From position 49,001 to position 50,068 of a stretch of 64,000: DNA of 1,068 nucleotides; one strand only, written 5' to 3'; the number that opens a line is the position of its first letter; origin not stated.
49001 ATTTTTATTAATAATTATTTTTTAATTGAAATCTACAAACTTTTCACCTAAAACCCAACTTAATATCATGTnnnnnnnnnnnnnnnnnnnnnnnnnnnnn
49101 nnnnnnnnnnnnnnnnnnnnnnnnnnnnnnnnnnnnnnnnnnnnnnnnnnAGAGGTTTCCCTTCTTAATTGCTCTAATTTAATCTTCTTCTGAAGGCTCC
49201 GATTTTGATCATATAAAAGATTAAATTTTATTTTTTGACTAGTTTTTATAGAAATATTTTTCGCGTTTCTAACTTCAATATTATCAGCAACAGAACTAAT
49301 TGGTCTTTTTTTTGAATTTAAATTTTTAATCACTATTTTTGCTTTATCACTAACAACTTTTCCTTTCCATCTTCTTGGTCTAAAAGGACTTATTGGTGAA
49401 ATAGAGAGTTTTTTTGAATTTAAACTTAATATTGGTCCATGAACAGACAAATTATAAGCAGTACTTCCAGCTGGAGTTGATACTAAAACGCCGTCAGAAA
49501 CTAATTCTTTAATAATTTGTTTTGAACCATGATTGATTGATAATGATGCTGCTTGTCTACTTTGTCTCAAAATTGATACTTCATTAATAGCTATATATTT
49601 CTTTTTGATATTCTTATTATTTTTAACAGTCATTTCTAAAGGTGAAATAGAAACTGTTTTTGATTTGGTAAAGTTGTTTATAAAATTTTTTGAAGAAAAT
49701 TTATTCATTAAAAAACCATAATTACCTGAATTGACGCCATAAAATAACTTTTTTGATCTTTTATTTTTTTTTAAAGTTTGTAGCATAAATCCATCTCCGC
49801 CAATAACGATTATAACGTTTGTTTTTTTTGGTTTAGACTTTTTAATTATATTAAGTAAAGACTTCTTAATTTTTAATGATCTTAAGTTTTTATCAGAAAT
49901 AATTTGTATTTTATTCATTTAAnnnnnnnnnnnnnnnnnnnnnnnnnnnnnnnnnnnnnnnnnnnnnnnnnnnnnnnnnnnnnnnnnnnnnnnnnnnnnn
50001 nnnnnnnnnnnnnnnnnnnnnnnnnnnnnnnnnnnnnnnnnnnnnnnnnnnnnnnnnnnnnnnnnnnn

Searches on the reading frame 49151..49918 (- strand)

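Call 4: search_protein_families(library=pfam, proteins=[window:49151-49918:-], max_evalue=1)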
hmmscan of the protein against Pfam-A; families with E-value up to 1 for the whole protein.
window:49151-49918:- (256 aa): 5 families
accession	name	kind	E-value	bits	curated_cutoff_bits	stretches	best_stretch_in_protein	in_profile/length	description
PF20143.4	NAD_kinase_C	-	1.5e-12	47.8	23.7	1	112-227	2-117/126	ATP-NAD kinase C-terminal domain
PF01513.26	NAD_kinase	-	0.00023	21.9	25.5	1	25-77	65-116/130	ATP-NAD kinase N-terminal domain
PF22225.1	RavZ_C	-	0.027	15.4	27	0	64-108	8-52/101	RavZ C-terminal PI3P-binding domain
PF00781.29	DAGK_cat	-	0.046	13.7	23.6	1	16-47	39-70/125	Diacylglycerol kinase catalytic domain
PF01564.23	Spermine_synth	-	0.093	12.7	22.9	1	20-54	7-41/186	Spermine/spermidine synthase domain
